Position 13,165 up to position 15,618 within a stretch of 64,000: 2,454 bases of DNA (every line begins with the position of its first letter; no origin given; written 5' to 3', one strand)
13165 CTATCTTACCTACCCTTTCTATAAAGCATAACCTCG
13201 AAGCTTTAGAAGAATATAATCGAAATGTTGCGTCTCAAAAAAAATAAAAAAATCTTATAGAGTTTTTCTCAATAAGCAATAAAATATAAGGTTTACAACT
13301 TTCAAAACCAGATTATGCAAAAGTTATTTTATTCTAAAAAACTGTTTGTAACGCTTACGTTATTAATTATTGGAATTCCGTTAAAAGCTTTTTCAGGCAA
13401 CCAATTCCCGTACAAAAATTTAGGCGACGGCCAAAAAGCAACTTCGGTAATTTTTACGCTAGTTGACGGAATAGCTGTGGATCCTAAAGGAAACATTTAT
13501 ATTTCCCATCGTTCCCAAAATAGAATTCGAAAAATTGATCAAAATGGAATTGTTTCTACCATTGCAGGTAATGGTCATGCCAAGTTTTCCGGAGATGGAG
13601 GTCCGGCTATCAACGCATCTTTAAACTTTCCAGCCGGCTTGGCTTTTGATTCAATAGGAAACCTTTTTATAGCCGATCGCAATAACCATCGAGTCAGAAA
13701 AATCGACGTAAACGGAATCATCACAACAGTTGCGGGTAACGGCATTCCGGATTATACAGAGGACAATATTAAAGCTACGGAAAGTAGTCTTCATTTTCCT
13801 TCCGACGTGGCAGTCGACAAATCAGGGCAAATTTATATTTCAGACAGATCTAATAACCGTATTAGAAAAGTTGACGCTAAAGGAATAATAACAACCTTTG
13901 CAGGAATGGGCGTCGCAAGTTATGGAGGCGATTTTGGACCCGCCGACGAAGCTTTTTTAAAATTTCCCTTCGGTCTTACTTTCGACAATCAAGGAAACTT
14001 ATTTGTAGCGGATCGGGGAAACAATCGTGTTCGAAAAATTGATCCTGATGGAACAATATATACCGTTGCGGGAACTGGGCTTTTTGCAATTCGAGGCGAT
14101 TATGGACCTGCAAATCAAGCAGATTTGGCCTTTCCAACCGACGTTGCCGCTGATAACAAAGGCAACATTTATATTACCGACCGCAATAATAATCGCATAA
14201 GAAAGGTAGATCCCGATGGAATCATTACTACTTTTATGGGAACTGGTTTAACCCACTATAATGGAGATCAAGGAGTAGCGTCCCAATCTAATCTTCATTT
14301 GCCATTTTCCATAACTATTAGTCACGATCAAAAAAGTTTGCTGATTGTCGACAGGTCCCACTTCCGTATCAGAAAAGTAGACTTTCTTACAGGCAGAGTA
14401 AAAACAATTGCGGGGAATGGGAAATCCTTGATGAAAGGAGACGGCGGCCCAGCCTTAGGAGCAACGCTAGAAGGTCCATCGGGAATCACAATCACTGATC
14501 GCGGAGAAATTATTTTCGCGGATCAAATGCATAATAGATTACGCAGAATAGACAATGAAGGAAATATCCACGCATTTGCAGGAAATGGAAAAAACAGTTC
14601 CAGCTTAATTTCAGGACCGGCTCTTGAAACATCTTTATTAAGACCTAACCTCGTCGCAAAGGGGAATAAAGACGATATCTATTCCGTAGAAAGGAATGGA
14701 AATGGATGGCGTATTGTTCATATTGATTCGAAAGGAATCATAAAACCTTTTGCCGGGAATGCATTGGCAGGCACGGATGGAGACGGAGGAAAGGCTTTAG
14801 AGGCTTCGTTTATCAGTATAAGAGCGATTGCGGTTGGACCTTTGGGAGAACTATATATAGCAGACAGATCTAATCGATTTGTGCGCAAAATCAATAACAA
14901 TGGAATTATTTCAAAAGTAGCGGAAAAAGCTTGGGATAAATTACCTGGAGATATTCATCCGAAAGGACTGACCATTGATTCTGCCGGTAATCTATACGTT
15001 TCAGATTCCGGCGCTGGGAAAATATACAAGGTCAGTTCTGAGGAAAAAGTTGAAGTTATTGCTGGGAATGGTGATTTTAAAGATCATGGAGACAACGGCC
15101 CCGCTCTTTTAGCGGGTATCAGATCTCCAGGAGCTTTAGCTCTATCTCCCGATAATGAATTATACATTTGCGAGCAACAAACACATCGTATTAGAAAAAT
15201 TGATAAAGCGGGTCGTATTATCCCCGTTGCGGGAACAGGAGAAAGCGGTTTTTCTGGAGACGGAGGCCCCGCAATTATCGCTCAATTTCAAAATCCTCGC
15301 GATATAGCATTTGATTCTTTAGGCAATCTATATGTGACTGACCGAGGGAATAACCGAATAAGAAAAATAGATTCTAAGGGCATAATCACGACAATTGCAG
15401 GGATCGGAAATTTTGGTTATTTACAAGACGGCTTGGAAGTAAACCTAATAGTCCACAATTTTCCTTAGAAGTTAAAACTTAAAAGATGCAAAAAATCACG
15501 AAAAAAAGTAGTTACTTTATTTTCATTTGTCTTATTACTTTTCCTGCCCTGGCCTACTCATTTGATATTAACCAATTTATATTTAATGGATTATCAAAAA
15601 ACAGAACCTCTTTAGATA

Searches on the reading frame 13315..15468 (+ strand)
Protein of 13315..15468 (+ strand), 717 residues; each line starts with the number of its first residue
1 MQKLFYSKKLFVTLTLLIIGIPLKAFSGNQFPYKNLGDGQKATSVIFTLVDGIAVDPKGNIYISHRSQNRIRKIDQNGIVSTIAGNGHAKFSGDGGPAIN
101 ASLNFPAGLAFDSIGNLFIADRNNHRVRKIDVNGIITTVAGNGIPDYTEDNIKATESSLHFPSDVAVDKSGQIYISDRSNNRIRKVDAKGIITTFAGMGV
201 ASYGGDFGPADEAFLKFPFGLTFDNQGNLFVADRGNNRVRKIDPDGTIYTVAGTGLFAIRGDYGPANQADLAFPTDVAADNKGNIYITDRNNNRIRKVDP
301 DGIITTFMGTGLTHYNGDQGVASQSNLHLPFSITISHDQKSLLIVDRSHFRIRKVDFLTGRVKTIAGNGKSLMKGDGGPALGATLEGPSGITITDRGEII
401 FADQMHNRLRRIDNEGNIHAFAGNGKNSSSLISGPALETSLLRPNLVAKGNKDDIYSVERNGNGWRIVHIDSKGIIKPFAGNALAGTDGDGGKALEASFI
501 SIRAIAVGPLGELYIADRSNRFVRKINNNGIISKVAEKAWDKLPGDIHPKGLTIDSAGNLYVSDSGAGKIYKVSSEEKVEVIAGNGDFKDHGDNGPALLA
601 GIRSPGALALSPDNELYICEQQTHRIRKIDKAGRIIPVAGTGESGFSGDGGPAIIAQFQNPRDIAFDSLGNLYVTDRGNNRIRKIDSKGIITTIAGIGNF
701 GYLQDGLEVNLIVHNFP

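Call 54: search_protein_families(library=pfam, proteins=[window:13315-15468:+], max_evalue=0.00001)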
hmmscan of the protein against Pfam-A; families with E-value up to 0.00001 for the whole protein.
window:13315-15468:+ (717 aa): 10 families
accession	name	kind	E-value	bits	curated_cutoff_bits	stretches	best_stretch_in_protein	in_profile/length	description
PF25021.1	TEN_NHL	-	5.4e-71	239.9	27.1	6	645-696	128-177/357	Teneurin NHL domain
PF01436.27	NHL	-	5.2e-61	200.2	20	4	658-684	1-27/28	NHL repeat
PF08450.18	SGL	-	1.9e-24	87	26.3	1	272-420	86-219/246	SMP-30/Gluconolactonase/LRE-like region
PF24684.1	Vgb_lyase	-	2.8e-22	79.3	50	1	53-307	60-258/290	Virginiamycin B lyase family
PF06739.17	SBBP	-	3.7e-18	65.6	20.5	0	660-675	14-29/38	Beta-propeller repeat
PF22701.2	Mala_s_1-like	-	3.8e-13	50.1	27.5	0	55-232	6-146/195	Mal s 1 allergenic protein-like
PF13449.12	Phytase-like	-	1e-11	45.7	27.6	0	220-248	72-100/284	Esterase-like activity of phytase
PF11765.13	Hyphal_reg_CWP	-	1.3e-10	41.1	28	0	157-327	44-209/328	Hyphally regulated cell wall protein N-terminal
PF20067.5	SSL_N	-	1.5e-10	41.2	18.9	0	160-178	21-39/46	Strictosidine synthase-like, N-terminal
PF05787.19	PhoX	-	1.8e-08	34.4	24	0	168-255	381-472/515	Alkaline phosphatase PhoX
